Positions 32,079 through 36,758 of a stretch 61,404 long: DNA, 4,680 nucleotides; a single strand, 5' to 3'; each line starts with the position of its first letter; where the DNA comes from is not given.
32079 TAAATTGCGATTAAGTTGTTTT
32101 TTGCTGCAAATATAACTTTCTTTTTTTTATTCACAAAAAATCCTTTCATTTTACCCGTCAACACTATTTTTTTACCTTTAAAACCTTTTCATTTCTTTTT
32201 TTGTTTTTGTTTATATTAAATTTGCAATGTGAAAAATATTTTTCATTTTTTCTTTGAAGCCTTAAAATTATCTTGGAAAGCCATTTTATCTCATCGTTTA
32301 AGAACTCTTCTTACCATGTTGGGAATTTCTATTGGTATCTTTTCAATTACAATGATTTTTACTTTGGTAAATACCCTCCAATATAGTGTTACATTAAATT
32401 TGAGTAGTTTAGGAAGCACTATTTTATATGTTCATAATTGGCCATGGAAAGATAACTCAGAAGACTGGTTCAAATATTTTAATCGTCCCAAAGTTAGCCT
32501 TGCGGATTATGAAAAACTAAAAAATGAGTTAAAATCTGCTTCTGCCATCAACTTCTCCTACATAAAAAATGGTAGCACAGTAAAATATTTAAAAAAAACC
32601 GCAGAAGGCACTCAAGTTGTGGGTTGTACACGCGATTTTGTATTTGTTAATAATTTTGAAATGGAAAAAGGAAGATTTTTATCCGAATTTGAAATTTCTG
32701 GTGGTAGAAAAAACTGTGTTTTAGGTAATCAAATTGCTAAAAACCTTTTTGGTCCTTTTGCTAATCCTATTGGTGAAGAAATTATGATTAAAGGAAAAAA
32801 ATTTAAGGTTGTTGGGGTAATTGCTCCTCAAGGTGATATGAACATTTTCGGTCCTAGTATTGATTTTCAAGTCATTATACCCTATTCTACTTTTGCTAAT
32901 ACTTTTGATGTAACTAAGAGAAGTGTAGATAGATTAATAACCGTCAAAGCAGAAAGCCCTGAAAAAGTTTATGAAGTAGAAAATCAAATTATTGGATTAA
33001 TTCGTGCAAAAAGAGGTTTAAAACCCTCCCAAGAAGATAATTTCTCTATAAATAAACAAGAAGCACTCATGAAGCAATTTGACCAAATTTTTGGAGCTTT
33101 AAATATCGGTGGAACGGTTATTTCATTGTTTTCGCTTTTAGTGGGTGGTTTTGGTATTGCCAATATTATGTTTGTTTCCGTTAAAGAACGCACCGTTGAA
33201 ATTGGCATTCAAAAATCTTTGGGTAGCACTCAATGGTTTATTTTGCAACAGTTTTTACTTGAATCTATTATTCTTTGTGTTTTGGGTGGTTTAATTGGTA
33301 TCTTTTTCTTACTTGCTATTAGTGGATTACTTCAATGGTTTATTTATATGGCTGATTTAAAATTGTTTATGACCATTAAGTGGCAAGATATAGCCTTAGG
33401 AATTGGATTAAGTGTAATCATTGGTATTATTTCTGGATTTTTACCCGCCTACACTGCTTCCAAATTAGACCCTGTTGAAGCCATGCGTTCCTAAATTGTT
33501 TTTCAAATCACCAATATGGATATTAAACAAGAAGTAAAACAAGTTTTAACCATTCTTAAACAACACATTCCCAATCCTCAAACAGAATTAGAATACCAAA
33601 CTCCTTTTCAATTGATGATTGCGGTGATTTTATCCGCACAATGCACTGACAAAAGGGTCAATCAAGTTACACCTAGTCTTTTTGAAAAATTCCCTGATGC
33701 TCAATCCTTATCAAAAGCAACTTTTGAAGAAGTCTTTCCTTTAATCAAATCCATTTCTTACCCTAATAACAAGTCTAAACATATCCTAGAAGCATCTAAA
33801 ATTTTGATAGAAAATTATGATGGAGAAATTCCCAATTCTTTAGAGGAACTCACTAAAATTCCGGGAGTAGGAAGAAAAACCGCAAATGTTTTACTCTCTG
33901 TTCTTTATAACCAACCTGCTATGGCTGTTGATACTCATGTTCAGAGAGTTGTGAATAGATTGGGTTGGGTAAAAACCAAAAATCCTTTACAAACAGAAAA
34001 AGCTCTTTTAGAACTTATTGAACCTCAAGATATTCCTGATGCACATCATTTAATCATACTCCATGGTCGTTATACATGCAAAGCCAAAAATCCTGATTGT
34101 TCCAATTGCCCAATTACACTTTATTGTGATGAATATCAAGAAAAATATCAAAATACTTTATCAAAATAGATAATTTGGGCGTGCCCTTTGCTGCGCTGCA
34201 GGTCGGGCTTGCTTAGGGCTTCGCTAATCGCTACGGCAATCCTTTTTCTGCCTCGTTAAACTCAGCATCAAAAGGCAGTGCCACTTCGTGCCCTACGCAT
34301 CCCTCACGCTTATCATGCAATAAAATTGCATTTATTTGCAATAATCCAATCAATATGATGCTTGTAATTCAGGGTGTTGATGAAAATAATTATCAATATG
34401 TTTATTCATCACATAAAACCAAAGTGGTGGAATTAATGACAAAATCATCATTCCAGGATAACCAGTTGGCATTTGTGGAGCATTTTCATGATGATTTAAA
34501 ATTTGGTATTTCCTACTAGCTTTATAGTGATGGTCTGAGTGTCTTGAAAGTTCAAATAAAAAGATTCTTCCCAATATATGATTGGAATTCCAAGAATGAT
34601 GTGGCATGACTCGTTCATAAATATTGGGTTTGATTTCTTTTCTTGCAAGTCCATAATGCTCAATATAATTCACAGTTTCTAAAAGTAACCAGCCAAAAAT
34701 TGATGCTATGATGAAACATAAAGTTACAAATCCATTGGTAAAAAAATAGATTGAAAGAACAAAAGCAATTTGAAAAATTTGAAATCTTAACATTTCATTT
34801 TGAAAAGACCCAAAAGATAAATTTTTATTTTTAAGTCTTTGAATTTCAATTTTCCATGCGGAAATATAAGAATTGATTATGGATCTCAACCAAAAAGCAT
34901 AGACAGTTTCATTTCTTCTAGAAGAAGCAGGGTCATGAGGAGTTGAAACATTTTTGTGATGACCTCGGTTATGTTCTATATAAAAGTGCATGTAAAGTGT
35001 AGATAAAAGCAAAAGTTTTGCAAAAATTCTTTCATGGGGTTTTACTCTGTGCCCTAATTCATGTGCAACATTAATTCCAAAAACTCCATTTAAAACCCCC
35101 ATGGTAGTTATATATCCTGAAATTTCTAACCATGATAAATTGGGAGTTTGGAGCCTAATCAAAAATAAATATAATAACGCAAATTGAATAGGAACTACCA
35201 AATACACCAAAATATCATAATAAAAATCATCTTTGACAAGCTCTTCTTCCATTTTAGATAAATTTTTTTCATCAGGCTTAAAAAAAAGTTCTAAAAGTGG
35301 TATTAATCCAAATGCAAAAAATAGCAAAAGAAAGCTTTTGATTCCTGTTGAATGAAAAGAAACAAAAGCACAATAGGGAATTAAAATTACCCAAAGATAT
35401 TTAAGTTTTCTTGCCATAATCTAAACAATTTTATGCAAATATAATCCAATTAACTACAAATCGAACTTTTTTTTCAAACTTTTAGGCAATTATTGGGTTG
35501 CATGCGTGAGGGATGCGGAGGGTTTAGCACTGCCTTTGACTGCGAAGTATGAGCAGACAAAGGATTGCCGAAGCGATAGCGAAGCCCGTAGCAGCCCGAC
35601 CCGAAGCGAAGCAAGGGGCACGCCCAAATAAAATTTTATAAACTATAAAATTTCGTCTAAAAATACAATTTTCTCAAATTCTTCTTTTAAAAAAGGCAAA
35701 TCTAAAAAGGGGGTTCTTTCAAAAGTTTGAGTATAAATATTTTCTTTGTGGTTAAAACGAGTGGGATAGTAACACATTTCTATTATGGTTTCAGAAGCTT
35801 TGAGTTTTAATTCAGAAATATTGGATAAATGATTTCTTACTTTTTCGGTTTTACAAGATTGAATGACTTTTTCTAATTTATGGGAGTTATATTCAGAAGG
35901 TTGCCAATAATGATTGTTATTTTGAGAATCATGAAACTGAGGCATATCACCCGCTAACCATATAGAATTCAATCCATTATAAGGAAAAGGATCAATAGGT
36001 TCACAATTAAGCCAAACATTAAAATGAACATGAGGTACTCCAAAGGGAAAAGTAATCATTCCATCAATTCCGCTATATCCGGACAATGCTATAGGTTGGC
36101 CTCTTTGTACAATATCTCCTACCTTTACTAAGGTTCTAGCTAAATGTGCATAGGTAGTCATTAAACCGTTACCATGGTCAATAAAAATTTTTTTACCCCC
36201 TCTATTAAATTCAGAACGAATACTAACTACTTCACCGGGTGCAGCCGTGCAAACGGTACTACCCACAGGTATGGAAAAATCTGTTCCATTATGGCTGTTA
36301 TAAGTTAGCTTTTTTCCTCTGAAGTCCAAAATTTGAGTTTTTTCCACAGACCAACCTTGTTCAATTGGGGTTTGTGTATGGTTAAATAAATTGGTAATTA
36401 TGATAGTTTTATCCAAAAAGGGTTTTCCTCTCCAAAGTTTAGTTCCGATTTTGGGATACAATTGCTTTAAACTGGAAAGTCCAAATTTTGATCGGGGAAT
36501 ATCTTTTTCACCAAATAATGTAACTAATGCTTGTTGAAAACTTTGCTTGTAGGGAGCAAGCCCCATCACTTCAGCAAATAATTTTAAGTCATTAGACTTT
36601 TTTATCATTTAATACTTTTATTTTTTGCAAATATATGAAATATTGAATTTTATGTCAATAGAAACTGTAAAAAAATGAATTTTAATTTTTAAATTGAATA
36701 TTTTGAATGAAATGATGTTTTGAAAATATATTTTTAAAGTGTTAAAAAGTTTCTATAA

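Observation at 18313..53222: A structured GC-rich repeat family always placed immediately after a stop codon, in sense orientation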

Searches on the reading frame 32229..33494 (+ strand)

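Call 87: search_protein_families(library=pfam, proteins=[window:32229-33494:+], max_evalue=0.00001)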
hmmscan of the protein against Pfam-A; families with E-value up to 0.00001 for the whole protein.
window:32229-33494:+ (421 aa): 2 families
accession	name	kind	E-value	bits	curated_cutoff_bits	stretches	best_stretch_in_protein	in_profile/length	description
PF12704.14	MacB_PCD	-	6.3e-42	144.7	27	1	26-254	1-204/207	MacB-like periplasmic core domain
PF02687.27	FtsX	-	1.4e-20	74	25.5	1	297-415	2-120/120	FtsX-like permease C-terminal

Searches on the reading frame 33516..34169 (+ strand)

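Call 87: search_protein_families(library=pfam, proteins=[window:33516-34169:+], max_evalue=0.00001)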
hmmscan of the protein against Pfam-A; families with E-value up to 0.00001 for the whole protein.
window:33516-34169:+ (217 aa): 2 families
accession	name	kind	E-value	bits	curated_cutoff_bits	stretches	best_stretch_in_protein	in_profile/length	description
PF00730.31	HhH-GPD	-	3.5e-28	98.5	26.2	1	35-170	1-108/108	HhH-GPD superfamily base excision DNA repair protein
PF00633.29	HHH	-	4.7e-11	42.4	24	1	101-128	2-29/30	Helix-hairpin-helix motif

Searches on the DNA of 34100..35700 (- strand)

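Call 50: search_dna_similar(query=window:35504-35625:-, collection=plasmids, mode=distant, max_evalue=0.001, max_rows=30)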
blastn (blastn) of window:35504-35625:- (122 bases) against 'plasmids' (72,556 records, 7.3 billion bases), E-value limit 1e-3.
No match.

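Call 51: search_dna_similar(query=window:35504-35625:-, collection=phages, mode=distant, max_evalue=0.001, max_rows=20)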
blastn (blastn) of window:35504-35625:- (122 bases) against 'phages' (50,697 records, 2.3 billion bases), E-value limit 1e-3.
No match.

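Call 67: search_rna_families(source=window, start=34100, end=35700, threshold=evalue, max_evalue=10)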
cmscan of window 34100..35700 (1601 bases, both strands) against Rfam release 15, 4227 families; matches with E-value up to 10: 10.
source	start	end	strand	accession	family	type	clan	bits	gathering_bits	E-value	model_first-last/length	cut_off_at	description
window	34485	34596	+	RF02284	TtnuCD7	Gene; snRNA; snoRNA; CD-box;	-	29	90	1.5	1-108/108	no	Tetrahymena snoRNA TtnuCD7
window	34368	34452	-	RF02297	TtnuCD21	Gene; snRNA; snoRNA; CD-box;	-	22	70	3.2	1-65/65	no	Tetrahymena snoRNA TtnuCD21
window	34367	34455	-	RF00473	snosnR54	Gene; snRNA; snoRNA; CD-box;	CL00065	21.1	50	5.5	1-87/87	no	Small nucleolar RNA snR54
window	34391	34460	-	RF00611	SNORD111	Gene; snRNA; snoRNA; CD-box;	-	19.6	46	2.8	1-89/89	no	Small nucleolar RNA SNORD111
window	34649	34738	+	RF01197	snR39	Gene; snRNA; snoRNA; CD-box;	CL00054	17.5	40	7.1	1-95/95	no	Small nucleolar RNA snR39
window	34414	34563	-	RF01402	STnc150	Gene; sRNA;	-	17.1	60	0.64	1-267/267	no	STnc150 Hfq binding RNA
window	35245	35320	+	RF00937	mir-653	Gene; miRNA;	-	16.9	77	5.1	1-78/78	no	mir-653 microRNA precursor family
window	34370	34456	-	RF00300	snoZ221_snoR21b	Gene; snRNA; snoRNA; CD-box;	-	16.6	44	3.4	1-91/91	no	Small nucleolar RNA Z221/R21b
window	34428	34455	-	RF00276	SNORD52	Gene; snRNA; snoRNA; CD-box;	CL00063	16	45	3.9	1-67/67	no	Small nucleolar RNA SNORD52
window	35004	35075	-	RF01844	SmY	Gene; snRNA; splicing;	-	12.9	39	9.7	1-80/80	no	SmY spliceosomal RNA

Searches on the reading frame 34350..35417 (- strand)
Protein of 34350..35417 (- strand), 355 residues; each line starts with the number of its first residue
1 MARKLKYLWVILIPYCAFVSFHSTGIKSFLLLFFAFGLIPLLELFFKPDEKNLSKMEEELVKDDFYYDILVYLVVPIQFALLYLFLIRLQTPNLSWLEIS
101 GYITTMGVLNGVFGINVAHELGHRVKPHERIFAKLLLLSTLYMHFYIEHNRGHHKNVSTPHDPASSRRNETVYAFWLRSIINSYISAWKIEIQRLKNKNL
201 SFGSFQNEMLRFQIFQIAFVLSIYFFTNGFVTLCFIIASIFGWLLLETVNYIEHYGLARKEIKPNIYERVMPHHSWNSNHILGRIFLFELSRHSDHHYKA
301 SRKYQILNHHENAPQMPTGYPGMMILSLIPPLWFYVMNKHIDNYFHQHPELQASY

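Call 58: find_homologous_proteins(query=window:34350-35417:-, max_evalue=1e-30)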
Query window:34350-35417:- (355 aa): 8000 proteins with E <= 1e-30 among 8000 candidates; the best 120 are listed.
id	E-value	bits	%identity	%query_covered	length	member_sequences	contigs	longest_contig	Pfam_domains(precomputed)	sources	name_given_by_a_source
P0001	3.4e-239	811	100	100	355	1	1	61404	PF00487.31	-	-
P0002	2.1e-219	746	93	98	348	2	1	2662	PF00487.31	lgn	-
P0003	5.6e-201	685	85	99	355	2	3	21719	PF00487.31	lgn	-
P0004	1.9e-194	664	81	99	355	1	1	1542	PF00487.31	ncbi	-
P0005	2.8e-192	657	81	98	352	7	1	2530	PF00487.31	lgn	-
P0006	1.2e-191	655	81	99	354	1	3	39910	PF00487.31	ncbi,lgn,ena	-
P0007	6.2e-170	583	74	96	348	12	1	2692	PF00487.31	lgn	-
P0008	5.3e-158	544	70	97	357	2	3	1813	PF00487.31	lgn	-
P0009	4.7e-137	475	62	96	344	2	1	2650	PF00487.31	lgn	-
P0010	6.7e-137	475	61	96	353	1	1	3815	PF00487.31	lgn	-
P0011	3.3e-136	472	61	97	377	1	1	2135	PF00487.31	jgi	jgi:alkane 1-monooxygenase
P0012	7.1e-136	471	60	97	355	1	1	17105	PF00487.31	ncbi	ncbi:MAG: alkane 1-monooxygenase [Bacteroidota bacterium]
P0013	7.6e-136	471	62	96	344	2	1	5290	PF00487.31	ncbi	ncbi:MAG: alkane 1-monooxygenase [Cyclobacteriaceae bacterium]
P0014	1.4e-135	470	60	99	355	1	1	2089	PF00487.31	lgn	-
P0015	2.5e-135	469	60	96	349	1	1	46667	PF00487.31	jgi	jgi:alkane 1-monooxygenase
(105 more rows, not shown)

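Call 59: find_encoding_contigs(protein=P0003, flank=10000, max_places=3)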
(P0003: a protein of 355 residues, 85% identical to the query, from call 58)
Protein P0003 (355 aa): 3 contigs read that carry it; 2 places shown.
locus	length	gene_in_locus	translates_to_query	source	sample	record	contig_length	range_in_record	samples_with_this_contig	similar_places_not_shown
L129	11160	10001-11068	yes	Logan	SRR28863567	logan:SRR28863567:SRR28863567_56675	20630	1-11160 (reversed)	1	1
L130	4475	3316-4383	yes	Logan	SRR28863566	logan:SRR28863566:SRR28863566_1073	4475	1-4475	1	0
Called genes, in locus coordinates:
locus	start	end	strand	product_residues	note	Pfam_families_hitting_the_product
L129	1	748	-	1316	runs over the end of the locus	-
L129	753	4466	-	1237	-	PF13620:CarboxypepD_reg, PF13715:CarbopepD_reg_2, PF07715:Plug, PF00593:TonB_dep_Rec_b-barrel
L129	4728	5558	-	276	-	PF00561:Abhydrolase_1, PF01738:DLH (faint), PF12146:Hydrolase_4, PF12697:Abhydrolase_6, PF07819:PGAP1 (weak)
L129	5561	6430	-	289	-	PF00892:EamA (weak)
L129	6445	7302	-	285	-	PF19573:DUF6089, PF13505:OMP_b-brl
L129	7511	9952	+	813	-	-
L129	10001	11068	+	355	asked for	PF00487:FA_desaturase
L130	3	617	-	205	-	?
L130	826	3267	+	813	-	-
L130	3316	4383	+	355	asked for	PF00487:FA_desaturase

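Call 60: find_encoding_contigs(protein=P0006, flank=10000, max_places=3)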
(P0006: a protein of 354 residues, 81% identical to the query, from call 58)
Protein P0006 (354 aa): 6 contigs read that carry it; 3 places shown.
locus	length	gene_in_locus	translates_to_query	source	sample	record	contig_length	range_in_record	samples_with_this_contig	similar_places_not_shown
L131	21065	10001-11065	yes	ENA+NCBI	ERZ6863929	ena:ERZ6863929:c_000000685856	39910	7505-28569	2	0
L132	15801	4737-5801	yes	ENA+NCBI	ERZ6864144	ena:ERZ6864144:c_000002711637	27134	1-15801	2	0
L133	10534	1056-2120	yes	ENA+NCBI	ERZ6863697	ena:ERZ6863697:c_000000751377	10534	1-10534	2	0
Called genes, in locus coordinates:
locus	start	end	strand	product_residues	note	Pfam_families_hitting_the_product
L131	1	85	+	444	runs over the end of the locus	PF00534:Glycos_transf_1, PF13692:Glyco_trans_1_4 (weak)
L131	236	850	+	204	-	PF00877:NLPC_P60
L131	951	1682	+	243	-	PF18911:PKD_4, PF00801:PKD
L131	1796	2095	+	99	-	PF02699:YajC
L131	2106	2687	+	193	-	-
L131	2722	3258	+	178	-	-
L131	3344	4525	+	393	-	PF26696:PTL_trimer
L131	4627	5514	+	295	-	PF12784:PDDEXK_2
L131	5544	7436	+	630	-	PF01541:GIY-YIG, PF27096:UvrC_M, PF22920:UvrC_RNaseH, PF08459:UvrC_RNaseH_dom, PF12826:HHH_2 (weak), PF14520:HHH_5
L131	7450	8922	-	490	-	PF00324:AA_permease, PF13520:AA_permease_2, PF13906:AA_permease_C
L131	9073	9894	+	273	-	PF12146:Hydrolase_4, PF00561:Abhydrolase_1 (faint)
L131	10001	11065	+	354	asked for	PF00487:FA_desaturase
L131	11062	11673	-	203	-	PF00300:His_Phos_1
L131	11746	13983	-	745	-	PF13583:Reprolysin_4, PF13688:Reprolysin_5, PF13574:Reprolysin_2, PF13582:Reprolysin_3, PF18962:Por_Secre_tail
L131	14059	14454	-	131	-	-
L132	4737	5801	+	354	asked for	PF00487:FA_desaturase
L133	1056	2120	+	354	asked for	PF00487:FA_desaturase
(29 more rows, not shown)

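Call 75: find_encoding_contigs(protein=P0002, flank=5000, max_places=4)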
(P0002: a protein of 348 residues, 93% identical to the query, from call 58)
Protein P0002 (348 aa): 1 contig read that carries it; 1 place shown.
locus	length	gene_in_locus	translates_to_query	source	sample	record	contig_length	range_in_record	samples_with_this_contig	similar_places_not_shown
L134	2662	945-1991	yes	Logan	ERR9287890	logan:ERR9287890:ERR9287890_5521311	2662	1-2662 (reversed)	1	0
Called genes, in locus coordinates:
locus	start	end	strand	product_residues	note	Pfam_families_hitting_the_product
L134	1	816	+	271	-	?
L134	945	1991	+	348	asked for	PF00487:FA_desaturase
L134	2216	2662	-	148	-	?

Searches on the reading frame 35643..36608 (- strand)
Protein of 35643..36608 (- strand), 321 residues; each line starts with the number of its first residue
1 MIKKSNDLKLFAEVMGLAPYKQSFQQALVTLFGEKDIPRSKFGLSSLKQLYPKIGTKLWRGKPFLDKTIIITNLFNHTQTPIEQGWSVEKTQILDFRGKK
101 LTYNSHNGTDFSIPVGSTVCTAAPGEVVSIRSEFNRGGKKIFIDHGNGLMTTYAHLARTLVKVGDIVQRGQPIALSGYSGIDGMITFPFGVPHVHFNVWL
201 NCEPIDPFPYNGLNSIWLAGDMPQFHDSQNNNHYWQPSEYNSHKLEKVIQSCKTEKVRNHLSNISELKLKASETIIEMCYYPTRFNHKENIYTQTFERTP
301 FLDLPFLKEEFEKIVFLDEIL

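Call 88: search_protein_families(library=pfam, proteins=[window:35643-36608:-], max_evalue=0.00001)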
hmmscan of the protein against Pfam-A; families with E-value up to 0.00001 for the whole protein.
window:35643-36608:- (321 aa): 1 family
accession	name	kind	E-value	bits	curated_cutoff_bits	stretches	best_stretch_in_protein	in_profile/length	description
PF01551.29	Peptidase_M23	-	2e-23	82.9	28.7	1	105-207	2-96/96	Peptidase family M23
